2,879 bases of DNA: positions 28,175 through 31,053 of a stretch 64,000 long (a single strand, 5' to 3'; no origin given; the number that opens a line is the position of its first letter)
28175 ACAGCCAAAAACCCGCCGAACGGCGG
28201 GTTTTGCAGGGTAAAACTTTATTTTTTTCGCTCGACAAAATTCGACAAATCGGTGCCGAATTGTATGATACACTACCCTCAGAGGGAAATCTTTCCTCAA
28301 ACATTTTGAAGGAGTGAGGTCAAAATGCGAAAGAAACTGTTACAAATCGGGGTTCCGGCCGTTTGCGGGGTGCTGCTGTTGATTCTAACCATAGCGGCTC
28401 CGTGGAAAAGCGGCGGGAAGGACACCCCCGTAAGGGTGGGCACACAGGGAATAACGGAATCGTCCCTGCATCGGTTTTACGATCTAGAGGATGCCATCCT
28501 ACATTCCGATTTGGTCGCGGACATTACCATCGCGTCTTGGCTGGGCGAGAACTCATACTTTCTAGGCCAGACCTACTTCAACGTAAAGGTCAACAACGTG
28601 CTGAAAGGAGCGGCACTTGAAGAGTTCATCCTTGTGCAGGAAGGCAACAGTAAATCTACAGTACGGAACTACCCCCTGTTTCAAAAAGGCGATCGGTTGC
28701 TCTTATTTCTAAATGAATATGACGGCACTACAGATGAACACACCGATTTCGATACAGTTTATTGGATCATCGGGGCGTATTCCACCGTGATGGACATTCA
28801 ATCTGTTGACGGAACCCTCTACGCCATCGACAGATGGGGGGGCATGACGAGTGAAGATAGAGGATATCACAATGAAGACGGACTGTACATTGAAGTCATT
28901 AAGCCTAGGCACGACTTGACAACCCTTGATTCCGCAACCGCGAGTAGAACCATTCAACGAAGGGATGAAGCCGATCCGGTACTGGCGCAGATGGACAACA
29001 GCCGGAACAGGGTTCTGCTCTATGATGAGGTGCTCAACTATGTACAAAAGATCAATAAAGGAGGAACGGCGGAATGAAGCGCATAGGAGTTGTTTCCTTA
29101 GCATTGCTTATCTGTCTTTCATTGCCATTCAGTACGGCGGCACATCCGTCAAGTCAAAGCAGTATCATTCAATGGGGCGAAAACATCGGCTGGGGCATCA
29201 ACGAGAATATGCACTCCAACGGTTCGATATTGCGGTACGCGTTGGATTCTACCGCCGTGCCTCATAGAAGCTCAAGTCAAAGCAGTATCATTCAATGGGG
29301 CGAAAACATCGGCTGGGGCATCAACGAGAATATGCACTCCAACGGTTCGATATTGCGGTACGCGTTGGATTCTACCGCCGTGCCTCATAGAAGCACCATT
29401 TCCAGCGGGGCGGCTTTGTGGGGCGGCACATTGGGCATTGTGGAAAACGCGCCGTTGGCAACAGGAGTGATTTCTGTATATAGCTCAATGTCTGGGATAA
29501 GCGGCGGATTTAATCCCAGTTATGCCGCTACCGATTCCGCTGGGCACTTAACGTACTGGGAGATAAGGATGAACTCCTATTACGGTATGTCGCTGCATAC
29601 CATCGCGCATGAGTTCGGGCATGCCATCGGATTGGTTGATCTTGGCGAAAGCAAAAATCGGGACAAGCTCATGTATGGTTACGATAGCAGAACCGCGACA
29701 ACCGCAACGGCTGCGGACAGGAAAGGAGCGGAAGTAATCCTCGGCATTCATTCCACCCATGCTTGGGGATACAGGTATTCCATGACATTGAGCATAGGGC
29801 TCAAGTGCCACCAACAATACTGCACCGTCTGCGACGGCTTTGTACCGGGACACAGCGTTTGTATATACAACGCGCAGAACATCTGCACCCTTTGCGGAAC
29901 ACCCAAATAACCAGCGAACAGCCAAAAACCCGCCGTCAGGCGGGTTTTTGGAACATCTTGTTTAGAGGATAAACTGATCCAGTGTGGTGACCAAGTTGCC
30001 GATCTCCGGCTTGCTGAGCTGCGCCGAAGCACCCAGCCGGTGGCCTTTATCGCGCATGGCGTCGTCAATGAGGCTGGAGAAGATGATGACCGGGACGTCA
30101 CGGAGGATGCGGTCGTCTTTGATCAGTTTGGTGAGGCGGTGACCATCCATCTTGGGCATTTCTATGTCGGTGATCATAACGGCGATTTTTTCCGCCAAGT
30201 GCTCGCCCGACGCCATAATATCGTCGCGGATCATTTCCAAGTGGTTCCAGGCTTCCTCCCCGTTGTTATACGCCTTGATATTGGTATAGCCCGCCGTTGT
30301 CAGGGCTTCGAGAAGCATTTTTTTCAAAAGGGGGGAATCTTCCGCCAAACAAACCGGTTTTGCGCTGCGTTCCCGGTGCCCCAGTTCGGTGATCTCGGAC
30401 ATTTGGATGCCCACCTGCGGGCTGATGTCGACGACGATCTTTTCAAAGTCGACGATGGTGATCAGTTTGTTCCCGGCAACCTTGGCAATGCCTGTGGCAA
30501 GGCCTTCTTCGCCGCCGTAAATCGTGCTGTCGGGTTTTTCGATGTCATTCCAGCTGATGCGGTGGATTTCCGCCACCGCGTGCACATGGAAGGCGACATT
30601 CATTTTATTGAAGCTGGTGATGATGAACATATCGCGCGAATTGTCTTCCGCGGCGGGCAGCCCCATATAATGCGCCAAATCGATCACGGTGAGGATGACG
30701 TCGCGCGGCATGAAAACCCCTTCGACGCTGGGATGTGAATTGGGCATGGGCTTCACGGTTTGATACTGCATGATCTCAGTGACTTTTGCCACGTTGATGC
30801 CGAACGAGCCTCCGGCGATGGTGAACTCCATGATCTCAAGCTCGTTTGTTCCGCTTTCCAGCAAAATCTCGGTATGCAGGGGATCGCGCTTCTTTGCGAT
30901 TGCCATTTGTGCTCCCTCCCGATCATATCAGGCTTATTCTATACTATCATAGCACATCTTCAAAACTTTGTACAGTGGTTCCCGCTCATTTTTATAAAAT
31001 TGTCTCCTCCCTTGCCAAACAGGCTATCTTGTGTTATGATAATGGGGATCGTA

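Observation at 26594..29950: Tandemly duplicated, self-contained two-gene cassette: membrane-anchored protein plus snapalysin-like metzincin (possible protease/cognate-partner pairs)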

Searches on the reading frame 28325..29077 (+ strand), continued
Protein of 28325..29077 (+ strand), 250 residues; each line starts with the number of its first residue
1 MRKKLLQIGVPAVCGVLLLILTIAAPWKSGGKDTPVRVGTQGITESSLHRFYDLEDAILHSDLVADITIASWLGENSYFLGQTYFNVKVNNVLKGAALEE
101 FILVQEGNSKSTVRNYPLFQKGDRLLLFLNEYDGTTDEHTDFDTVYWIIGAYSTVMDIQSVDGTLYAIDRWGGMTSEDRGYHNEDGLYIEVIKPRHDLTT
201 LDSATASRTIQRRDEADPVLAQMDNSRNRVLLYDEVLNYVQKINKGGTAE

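Call 67: fold_search(model_id=the predicted structure, library=viral)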
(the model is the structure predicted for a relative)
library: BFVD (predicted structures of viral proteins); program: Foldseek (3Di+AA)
matches with E <= 10: 462; with E <= 0.001: 0
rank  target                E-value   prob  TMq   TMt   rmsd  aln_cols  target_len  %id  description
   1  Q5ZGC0                3.3e-02  0.77  0.21  0.39   7.1       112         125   12  (no name in the UniProt tables at hand)
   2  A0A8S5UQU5            3.7e-02  0.82  0.21  0.36   6.2        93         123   16  Uncharacterized protein [Podoviridae sp. ctQyH19]
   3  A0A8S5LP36            4.1e-02  0.84  0.20  0.28   5.7        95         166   14  Single-stranded DNA-binding protein [Siphoviridae sp. ctoiW10]
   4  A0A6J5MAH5            5.9e-02  0.75  0.24  0.37   6.7       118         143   13  Single-stranded DNA-binding protein [uncultured Caudovirales phage]
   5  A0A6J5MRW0            5.9e-02  0.63  0.19  0.37   6.5        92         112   14  DUF3127 domain-containing protein [uncultured Caudovirales phage]
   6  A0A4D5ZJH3            7.4e-02  0.63  0.25  0.23  21.7       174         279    7  (no name in the UniProt tables at hand)
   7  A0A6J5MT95            7.4e-02  0.35  0.17  0.27   7.3       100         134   14  Single-stranded DNA-binding protein [uncultured Caudovirales phage]
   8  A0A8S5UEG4            8.3e-02  0.57  0.22  0.43   5.3       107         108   11  Uncharacterized protein [Podoviridae sp. ctjVy23]
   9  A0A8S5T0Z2            9.4e-02  0.30  0.21  0.19  13.4       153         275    9  Uncharacterized protein [Siphoviridae sp. ctiJm4]
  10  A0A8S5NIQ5            1.1e-01  0.63  0.23  0.32   7.1       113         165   11  Single stranded DNA binding protein [Siphoviridae sp. ctsMn4]
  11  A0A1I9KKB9            1.1e-01  0.23  0.23  0.19  12.9       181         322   10  Putative SSB protein [Lactobacillus phage SA-C12]
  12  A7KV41                1.1e-01  0.41  0.18  0.19   7.2       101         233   10  (no name in the UniProt tables at hand)
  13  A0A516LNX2            1.2e-01  0.82  0.24  0.50   5.6       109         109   11  (no name in the UniProt tables at hand)
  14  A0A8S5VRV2            1.3e-01  0.96  0.23  0.06   4.5        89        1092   18  (no name in the UniProt tables at hand)
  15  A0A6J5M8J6            1.4e-01  0.28  0.16  0.31   8.2       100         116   10  Uncharacterized protein [uncultured Caudovirales phage]
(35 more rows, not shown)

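Call 69: find_encoding_contigs(protein=P0205, flank=5000, max_places=3)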
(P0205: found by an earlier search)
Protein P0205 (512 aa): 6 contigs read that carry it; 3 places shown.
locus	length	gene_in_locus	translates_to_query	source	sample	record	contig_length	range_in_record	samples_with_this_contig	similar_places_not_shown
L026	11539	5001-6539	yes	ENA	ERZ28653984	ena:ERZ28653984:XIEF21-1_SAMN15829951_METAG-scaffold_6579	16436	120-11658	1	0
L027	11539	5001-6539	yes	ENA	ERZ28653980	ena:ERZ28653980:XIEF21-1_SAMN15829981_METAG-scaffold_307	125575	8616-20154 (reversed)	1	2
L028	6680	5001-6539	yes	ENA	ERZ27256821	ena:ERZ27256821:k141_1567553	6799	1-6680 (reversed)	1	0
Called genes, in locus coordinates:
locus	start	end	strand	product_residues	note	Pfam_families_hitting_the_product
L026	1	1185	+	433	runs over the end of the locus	?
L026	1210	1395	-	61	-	PF07561:DUF1540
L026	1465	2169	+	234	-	PF00149:Metallophos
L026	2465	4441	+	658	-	PF00860:Xan_ur_permease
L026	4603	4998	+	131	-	PF01047:MarR (weak), PF03965:Penicillinase_R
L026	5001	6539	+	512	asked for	PF05569:Peptidase_M56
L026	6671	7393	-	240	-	PF03009:GDPD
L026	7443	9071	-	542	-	PF13603:tRNA-synt_1_2, PF00133:tRNA-synt_1, PF09334:tRNA-synt_1g (weak), PF08264:Anticodon_1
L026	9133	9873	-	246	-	-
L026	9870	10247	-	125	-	PF02410:RsfS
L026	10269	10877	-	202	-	PF01966:HD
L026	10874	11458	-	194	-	PF01467:CTP_transf_like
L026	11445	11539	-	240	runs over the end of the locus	PF20772:TACO1_YebC_N, PF01709:Transcrip_reg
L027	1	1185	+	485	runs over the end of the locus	PF14821:Thr_synth_N, PF00291:PALP, PF24857:THR4_C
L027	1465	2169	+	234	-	PF00149:Metallophos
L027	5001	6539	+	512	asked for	PF05569:Peptidase_M56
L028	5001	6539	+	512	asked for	PF05569:Peptidase_M56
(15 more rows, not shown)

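Call 70: search_protein_families(library=pfam, proteins=[L004:4631-5398:+, L004:5465-5803:+, L022:2426-3871:+, L024:4001-4762:+, L024:4799-5626:+], max_evalue=0.01)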
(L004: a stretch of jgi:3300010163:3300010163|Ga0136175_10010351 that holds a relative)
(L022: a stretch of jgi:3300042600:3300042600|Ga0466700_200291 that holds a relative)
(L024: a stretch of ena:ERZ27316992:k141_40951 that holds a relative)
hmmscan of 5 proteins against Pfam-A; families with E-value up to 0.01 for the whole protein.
L004:4631-5398:+ (256 aa): 1 family
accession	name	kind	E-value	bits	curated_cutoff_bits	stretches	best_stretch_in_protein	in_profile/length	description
PF24738.1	DUF7689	-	0.001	20.2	22.6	1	56-161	8-100/118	Domain of unknown function (DUF7689)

L004:5465-5803:+ (113 aa): 0 families

L022:2426-3871:+ (482 aa): 0 families

L024:4001-4762:+ (254 aa): 0 families

L024:4799-5626:+ (276 aa): 1 family
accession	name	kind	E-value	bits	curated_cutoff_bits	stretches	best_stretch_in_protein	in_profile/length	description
PF00413.30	Peptidase_M10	-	0.00042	20.7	24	0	144-202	95-154/159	Matrixin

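Call 73: find_related_loci(query=A4, collection=metagenome_contigs, flank=3500)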
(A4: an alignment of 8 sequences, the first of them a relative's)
Query A4 (219 aa) in metagenome_contigs; peptide patterns used: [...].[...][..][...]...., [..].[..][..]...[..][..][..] (x = any residue, [..] = any of these).
93 stretches matched a pattern; 13 encode a relative of the query (tblastn E <= 1e-3); 13 distinct loci.
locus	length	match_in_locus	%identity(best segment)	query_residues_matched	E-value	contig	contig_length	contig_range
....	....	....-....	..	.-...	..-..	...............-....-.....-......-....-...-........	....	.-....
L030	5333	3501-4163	60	1-219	1e-84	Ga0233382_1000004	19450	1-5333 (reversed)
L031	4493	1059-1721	60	1-219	9e-85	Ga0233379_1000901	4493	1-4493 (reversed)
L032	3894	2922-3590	54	1-219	4e-84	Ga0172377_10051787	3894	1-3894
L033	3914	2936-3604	54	1-219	4e-84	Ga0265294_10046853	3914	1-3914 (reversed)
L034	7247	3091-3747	53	1-219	8e-82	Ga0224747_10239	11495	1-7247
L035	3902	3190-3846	53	1-219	2e-81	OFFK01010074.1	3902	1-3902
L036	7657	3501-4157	53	1-219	3e-81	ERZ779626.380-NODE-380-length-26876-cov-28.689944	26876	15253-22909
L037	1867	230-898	54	1-219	8e-81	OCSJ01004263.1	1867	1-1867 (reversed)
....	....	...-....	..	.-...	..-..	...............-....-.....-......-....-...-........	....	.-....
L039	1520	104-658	57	39-216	3e-75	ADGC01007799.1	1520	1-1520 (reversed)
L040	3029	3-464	56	70-219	7e-57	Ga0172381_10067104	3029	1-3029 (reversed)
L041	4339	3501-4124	45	19-216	4e-54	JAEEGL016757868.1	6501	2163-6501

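Call 83: search_protein_families(library=phrogs, proteins=[window:28325-29074:+], max_evalue=0.1)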
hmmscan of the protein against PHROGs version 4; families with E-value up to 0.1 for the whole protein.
window:28325-29074:+ (250 aa): 1 family
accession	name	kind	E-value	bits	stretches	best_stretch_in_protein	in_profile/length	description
phrog_36721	-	unknown function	0.093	12.9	0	43-125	15-97/281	-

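Call 84: search_protein_families(library=padloc, proteins=[window:28325-29074:+], max_evalue=0.1)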
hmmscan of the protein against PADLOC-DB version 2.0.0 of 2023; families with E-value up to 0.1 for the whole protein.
window:28325-29074:+ (250 aa): 0 families

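Call 91: find_encoding_contigs(protein=P0057, flank=4000, max_places=3)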
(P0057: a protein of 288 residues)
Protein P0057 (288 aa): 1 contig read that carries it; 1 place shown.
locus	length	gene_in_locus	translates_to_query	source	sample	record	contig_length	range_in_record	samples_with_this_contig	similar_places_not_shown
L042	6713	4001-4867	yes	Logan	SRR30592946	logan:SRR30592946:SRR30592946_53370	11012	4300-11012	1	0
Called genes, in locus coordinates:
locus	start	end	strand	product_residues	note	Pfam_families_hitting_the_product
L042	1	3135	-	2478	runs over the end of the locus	?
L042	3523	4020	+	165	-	PF04542:Sigma70_r2, PF08281:Sigma70_r4_2, PF04545:Sigma70_r4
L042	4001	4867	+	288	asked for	-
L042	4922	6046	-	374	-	PF01022:HTH_5 (weak), PF12840:HTH_20 (weak)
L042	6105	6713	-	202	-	?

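Call 95: find_related_loci(query=A4, collection=viral_contigs, flank=3000)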
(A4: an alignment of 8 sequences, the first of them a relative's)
Query A4 (219 aa) in viral_contigs; peptide patterns used: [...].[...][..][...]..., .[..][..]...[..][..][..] (x = any residue, [..] = any of these).
42 stretches matched a pattern, but none encodes a relative of the query by tblastn (E <= 1e-3).

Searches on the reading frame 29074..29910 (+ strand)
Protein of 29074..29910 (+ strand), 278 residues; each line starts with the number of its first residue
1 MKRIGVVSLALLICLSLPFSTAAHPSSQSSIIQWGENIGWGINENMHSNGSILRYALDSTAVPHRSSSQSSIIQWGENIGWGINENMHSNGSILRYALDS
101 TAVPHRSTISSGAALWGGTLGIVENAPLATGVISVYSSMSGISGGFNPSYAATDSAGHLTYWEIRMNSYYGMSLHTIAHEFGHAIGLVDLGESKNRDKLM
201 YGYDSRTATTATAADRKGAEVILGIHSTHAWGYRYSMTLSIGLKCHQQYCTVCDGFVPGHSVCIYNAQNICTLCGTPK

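Call 3: search_protein_families(library=pfam, proteins=[window:29074-29910:+], max_evalue=1)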
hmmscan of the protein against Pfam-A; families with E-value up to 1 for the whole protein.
window:29074-29910:+ (278 aa): 4 families
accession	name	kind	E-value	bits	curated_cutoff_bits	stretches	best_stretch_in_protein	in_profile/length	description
PF02031.22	Peptidase_M7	-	0.0001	22.9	25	1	100-204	9-108/133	Streptomyces extracellular neutral proteinase (M7) family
PF00413.30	Peptidase_M10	-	0.0028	18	24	1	161-218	95-153/159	Matrixin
PF03843.18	Slp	-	0.03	14.1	22.5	0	25-68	29-72/153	Outer membrane lipoprotein Slp family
PF13688.12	Reprolysin_5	-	0.031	14.9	27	1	167-203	135-164/196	Metallo-peptidase family M12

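Call 4: search_protein_families(library=ncbifam, proteins=[window:29074-29910:+], max_evalue=1)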
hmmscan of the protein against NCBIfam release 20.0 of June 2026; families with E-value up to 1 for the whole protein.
window:29074-29910:+ (278 aa): 3 families
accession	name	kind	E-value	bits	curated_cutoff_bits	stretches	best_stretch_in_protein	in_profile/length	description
NF033628.1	snapalysin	exception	0.0006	19.7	300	1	100-202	80-176/207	snapalysin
NF038115.1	SVAGG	subfamily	0.012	14.6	150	1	172-213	173-219/407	SVAGG family GlyGly-CTERM protein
NF041824.1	daptide_HExxH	equivalog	0.2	10.7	300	1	169-197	164-192/379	daptide biosynthesis intramembrane metalloprotease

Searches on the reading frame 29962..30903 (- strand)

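Call 70: search_protein_families(library=pfam, proteins=[window:29962-30903:-], max_evalue=0.01)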
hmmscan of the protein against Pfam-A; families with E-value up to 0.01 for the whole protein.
window:29962-30903:- (313 aa): 2 families
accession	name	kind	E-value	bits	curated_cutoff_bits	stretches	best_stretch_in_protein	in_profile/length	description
PF01584.24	CheW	-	1.9e-31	109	23.5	1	24-158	2-135/138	CheW-like domain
PF00072.30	Response_reg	-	5.4e-16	59.2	30.2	1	184-305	1-107/111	Response regulator receiver domain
